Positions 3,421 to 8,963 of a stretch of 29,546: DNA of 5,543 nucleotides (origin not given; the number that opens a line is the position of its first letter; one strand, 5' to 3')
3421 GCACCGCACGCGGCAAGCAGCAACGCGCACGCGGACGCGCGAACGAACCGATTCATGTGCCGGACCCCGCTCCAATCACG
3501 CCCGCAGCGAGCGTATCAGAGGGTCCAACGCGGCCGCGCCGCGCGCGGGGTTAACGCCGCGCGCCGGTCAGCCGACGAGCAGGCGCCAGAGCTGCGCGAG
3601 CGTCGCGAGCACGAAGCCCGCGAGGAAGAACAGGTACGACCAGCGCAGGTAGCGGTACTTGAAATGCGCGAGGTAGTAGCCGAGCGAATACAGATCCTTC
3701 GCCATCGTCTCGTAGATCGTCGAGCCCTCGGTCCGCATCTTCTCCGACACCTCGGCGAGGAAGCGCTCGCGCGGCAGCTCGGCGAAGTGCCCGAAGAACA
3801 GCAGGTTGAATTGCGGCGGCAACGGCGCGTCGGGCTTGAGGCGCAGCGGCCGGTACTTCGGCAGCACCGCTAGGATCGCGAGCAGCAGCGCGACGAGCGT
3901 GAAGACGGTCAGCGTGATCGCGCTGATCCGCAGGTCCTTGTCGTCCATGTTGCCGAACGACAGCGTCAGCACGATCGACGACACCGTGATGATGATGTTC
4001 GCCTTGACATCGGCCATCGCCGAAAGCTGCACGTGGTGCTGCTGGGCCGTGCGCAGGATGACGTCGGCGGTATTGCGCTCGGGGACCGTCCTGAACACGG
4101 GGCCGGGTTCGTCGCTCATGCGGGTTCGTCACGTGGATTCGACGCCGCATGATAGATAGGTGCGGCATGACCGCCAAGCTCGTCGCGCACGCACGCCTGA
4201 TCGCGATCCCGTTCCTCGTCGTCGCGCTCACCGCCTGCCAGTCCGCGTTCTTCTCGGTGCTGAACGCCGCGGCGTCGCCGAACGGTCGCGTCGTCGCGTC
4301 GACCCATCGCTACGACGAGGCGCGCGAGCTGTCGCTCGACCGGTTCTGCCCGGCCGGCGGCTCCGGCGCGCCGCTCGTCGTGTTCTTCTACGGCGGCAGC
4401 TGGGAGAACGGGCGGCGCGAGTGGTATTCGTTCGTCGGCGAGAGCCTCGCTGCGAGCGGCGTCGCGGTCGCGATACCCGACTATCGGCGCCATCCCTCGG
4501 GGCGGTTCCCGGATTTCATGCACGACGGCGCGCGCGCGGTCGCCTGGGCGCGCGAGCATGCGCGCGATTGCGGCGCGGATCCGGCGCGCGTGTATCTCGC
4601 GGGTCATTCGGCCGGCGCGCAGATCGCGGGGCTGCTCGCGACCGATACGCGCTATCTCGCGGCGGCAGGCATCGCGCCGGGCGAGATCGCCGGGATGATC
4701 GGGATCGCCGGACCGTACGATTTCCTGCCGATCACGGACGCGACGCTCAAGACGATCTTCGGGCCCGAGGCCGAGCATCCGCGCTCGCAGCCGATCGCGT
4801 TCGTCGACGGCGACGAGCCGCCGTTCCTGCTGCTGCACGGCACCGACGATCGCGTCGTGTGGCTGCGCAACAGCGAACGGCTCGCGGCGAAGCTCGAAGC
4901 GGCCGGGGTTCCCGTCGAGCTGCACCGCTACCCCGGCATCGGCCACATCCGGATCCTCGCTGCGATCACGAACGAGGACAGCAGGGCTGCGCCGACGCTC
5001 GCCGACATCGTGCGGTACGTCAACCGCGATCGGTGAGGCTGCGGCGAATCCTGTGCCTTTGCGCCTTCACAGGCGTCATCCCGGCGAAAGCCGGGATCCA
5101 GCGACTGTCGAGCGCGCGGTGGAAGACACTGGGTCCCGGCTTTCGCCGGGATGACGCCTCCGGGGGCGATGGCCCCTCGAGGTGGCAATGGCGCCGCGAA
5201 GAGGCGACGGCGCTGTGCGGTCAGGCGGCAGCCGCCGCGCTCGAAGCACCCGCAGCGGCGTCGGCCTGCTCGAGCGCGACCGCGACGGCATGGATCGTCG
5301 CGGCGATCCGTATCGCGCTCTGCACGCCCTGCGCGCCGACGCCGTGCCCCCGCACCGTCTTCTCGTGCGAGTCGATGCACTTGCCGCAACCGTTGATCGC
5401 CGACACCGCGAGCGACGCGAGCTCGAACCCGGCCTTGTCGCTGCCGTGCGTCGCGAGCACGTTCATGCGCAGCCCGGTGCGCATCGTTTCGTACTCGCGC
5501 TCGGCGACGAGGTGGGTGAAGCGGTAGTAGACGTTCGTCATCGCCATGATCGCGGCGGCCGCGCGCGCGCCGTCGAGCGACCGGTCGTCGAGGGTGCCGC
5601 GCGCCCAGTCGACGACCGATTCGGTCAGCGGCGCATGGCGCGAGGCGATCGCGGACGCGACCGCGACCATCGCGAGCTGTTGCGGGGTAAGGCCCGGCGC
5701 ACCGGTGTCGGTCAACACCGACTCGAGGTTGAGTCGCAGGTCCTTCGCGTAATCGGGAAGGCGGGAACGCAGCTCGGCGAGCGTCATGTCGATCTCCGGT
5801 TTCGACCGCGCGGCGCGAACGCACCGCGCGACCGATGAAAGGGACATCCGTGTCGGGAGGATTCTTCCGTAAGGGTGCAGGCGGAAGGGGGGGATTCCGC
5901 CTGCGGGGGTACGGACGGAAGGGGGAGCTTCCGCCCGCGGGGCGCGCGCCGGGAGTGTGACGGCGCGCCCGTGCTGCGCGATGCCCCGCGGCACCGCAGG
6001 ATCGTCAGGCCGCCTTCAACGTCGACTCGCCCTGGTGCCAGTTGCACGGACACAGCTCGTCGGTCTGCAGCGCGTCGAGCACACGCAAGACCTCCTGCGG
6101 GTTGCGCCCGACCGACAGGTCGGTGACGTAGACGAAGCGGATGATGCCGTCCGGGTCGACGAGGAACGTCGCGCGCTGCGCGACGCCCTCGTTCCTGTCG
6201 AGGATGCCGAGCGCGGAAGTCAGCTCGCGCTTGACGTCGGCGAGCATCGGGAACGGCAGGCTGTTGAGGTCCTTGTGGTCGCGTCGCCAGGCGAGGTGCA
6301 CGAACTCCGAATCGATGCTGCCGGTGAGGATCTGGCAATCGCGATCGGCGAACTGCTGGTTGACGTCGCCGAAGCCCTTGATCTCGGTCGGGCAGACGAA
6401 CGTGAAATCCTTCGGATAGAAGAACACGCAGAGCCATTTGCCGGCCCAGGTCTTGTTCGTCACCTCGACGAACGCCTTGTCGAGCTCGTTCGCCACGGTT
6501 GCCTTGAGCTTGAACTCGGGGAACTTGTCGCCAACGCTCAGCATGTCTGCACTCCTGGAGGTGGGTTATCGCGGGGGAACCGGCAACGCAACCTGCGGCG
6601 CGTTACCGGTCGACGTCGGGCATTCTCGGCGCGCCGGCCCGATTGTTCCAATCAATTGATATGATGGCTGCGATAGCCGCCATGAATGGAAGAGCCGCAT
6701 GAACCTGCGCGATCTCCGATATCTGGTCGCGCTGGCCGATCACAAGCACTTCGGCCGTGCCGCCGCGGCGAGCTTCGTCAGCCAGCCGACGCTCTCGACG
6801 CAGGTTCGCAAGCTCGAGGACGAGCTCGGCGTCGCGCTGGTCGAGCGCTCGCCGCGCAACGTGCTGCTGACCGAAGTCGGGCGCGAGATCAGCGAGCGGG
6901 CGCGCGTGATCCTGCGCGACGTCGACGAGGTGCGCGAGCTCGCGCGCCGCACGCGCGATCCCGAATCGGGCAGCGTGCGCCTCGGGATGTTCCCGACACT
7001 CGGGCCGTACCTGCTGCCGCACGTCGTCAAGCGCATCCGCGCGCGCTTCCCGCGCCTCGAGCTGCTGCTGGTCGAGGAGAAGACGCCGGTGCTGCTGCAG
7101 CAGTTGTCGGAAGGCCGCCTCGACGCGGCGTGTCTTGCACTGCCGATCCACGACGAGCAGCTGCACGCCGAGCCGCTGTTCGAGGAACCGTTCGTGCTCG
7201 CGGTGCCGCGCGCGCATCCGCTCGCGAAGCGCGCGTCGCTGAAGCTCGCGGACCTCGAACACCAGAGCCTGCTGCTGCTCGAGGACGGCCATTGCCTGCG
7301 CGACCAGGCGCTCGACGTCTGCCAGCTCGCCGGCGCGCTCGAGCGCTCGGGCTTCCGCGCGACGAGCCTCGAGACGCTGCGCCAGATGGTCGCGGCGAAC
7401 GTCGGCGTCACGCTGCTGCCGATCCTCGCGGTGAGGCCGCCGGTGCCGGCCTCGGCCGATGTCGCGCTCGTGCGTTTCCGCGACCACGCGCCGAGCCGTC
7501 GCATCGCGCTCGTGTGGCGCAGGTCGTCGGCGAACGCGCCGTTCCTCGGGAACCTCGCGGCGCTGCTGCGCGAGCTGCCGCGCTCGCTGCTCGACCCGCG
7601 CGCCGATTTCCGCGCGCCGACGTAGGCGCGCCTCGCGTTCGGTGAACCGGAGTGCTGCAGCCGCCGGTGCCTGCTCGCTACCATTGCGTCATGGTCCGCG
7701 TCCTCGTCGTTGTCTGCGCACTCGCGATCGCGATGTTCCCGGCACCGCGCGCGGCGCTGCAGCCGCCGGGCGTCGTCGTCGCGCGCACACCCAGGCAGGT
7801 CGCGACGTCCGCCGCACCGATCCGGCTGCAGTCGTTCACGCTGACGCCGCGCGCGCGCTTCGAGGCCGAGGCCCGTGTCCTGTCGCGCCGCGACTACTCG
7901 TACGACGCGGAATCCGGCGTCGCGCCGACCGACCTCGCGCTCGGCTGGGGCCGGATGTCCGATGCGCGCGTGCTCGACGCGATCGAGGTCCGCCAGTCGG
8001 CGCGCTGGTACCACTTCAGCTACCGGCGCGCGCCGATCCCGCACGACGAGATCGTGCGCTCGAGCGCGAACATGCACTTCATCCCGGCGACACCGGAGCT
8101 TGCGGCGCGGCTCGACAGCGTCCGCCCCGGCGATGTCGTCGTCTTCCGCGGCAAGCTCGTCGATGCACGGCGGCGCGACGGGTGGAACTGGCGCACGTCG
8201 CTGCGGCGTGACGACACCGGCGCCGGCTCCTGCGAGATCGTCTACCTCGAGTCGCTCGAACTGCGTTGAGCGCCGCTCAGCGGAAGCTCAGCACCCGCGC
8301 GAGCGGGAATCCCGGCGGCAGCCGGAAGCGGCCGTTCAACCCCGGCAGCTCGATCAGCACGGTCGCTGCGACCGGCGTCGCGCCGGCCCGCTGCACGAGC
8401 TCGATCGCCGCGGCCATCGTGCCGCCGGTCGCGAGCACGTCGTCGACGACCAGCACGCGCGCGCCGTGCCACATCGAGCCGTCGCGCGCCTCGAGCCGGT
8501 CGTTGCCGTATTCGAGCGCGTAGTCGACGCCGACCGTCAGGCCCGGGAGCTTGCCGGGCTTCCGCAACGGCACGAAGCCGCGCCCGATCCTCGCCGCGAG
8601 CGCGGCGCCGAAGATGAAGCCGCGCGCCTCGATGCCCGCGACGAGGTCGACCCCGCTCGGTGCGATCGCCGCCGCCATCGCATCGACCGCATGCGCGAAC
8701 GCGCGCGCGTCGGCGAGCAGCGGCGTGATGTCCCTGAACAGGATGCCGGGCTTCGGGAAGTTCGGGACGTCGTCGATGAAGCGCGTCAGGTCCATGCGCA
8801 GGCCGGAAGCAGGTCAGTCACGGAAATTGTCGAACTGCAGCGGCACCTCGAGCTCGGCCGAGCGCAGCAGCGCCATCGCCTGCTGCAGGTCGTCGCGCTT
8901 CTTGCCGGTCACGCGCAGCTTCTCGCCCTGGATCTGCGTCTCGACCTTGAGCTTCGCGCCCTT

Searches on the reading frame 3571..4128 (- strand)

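Call 14: search_protein_families(library=pfam, proteins=[window:3571-4128:-], max_evalue=0.01)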
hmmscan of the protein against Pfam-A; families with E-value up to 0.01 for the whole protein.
window:3571-4128:- (186 aa): 1 family
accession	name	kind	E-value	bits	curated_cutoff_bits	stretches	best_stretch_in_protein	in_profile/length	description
PF18967.5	PycTM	-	1.3e-22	80.7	27.2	1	66-171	9-107/107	Pycsar effector protein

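Call 47: search_protein_families(library=padloc, proteins=[window:3571-4128:-], max_evalue=0.01)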
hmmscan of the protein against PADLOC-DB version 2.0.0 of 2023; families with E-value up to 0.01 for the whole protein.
window:3571-4128:- (186 aa): 7 families
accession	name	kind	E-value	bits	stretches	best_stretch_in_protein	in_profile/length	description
PDLC02364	PycTM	-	4.8e-15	54.3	1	30-181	14-152/160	-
PDLC00668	Effector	-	3.1e-12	44.8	1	66-178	58-173/184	2TM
PDLC02363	PycTM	-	5.7e-12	43.8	1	37-175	21-146/154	-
PDLC02365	PycTM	-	1.5e-07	29.9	1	36-174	16-154/165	-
PDLC00700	Effector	-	1.8e-07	29.3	1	46-177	35-162/173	2TM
PDLC00691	Effector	-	5.7e-06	24.3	1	41-175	31-162/176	2TM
PDLC00711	Effector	-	0.0014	16.9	1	37-171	23-150/164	2TM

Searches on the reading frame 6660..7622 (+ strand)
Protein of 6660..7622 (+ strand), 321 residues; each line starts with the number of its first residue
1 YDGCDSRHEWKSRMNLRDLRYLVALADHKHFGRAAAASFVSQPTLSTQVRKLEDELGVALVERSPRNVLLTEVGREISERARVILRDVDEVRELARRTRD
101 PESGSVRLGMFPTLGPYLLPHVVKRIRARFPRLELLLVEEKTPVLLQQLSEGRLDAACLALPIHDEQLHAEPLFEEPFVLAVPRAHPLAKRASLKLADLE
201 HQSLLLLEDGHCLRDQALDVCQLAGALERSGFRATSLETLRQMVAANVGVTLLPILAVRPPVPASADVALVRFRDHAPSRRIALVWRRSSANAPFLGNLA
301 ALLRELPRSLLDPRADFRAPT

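Call 9: search_protein_families(library=ncbifam, proteins=[window:6660-7622:+], max_evalue=0.001)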
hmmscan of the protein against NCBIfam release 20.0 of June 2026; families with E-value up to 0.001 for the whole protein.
window:6660-7622:+ (321 aa): 52 families (the best 25 are shown)
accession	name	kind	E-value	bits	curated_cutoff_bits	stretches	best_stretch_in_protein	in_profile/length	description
NF008361.0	PRK11151.1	equivalog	4.2e-96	321.8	329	1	14-301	1-287/305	DNA-binding transcriptional regulator OxyR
NF050018.1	StrsTransRegOxyRFcella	equivalog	1.8e-67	227.9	500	1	14-303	1-285/289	oxidative stress transcriptional regulator OxyR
NF053705.1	TransRegGltCGpos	equivalog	1e-53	182.5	350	1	14-286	1-272/300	glutamate biosynthesis transcriptional regulator GltC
NF008416.0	PRK11242.1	equivalog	1.4e-50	172.3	277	1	14-290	1-274/300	transcriptional regulator CynR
NF045775.1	acetoin_reg_AlsR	exception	3.1e-47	161.5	430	1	14-296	1-281/290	acetoin biosynthesis transcriptional regulator AlsR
NF047520.1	trans_act_CidR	equivalog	6.5e-47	160.1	415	1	14-290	1-275/292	cidABC operon transcriptional activator CidR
TIGR03339.1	phn_lysR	subfamily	3.8e-43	147.8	341.1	1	19-285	2-261/279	aminoethylphosphonate catabolism associated LysR family transcriptional regulator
NF040786.1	LysR_Sec_metab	equivalog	5.4e-39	134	250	1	14-301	1-292/298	selenium metabolism-associated LysR family transcriptional regulator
NF007385.0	PRK09906.1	equivalog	6.3e-39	133.9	356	1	14-257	1-245/296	DNA-binding transcriptional regulator HcaR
NF007439.0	PRK09986.1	equivalog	4.6e-35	121.4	290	1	11-258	4-254/296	LysR family transcriptional regulator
NF045990.1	TransRegCbbRRhodb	equivalog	3.4e-31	108.4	450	1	13-262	5-256/304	LysR family regulator CbbR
NF009326.0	PRK12681.1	equivalog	1.3e-29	103.7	436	1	14-261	1-251/324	HTH-type transcriptional regulator CysB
TIGR02424.1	TF_pcaQ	equivalog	5.8e-29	100.9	303.8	1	13-226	2-217/300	pca operon transcription factor PcaQ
NF008410.0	PRK11233.1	equivalog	6.6e-29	101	309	1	14-274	1-258/305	nitrogen assimilation transcriptional regulator NAC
NF052633.1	LysR_TF_PsrA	exception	3.2e-28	98.6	540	1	14-291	5-280/297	L-proline-binding transcription factor PsrA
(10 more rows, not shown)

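Call 10: search_protein_families(library=pfam, proteins=[window:6660-7622:+], max_evalue=0.001)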
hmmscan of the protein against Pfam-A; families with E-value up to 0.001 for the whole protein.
window:6660-7622:+ (321 aa): 2 families
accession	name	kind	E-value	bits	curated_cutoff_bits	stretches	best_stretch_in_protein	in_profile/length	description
PF03466.25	LysR_substrate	-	9e-52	175.9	28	1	100-305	2-206/209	LysR substrate binding domain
PF00126.33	HTH_1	-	4.7e-21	74.9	26.6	1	16-75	1-60/60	Bacterial regulatory helix-turn-helix protein, lysR family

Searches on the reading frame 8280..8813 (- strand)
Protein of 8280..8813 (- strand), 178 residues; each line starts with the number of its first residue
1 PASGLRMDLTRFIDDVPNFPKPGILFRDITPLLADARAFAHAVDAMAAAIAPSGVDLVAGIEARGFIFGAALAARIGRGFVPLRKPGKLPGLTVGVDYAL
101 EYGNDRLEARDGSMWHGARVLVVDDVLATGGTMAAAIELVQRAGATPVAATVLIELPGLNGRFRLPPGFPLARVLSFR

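Call 9: search_protein_families(library=ncbifam, proteins=[window:8280-8813:-], max_evalue=0.001)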
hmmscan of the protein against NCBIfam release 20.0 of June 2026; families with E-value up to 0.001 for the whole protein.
window:8280-8813:- (178 aa): 27 families (the best 25 are shown)
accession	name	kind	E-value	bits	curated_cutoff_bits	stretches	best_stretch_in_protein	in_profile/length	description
NF002636.0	PRK02304.1-5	equivalog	2.3e-62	209.6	125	1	6-167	6-167/176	adenine phosphoribosyltransferase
TIGR01090.1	apt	equivalog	1.2e-56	191.5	185.85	1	9-172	1-164/169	adenine phosphoribosyltransferase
NF002634.0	PRK02304.1-3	equivalog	1.2e-55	188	170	1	8-166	9-167/182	adenine phosphoribosyltransferase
NF002633.0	PRK02304.1-2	equivalog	2.3e-52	177.2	224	1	7-166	1-160/172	adenine phosphoribosyltransferase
NF002632.0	PRK02304.1-1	equivalog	7e-50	169.3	243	1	12-165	14-167/183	adenine phosphoribosyltransferase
NF009211.0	PRK12560.1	equivalog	6.8e-25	87.9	188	1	7-165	4-162/187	adenine phosphoribosyltransferase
NF005592.0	PRK07322.1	subfamily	6.3e-11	42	143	1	32-152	31-155/180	adenine phosphoribosyltransferase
NF004689.0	PRK06031.1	equivalog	1.8e-10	40.5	175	1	43-152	73-189/233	phosphoribosyltransferase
NF040646.1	HPT_Archaea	equivalog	2.2e-10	40.4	200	1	42-155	42-152/184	hypoxanthine/guanine phosphoribosyltransferase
NF002635.0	PRK02304.1-4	subfamily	9.8e-10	38.3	146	1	43-154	43-152/188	adenine phosphoribosyltransferase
NF002620.0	PRK02277.1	subfamily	2.6e-09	37.1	115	1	54-159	86-183/201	orotate phosphoribosyltransferase-like protein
TIGR01743.1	purR_Bsub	equivalog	4e-08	32.6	258.7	1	32-155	106-232/268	pur operon repressor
TIGR00336.1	pyrE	equivalog_domain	5e-08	32.9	106.8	1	37-152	35-143/173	orotate phosphoribosyltransferase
NF002095.0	PRK00934.1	equivalog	8.8e-08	31.6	296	1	117-151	205-239/287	ribose-phosphate diphosphokinase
NF006328.0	PRK08558.1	equivalog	1.5e-07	31.3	184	1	114-157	173-216/238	adenine phosphoribosyltransferase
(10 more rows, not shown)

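Call 10: search_protein_families(library=pfam, proteins=[window:8280-8813:-], max_evalue=0.001)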
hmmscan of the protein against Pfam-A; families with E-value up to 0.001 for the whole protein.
window:8280-8813:- (178 aa): 2 families
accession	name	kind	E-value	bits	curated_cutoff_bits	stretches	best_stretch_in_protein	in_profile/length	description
PF00156.33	Pribosyltran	-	1.7e-14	53.8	26.3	1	34-155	6-125/158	Phosphoribosyl transferase domain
PF14681.12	UPRTase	-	0.0006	19.8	27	1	117-147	120-150/206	Uracil phosphoribosyltransferase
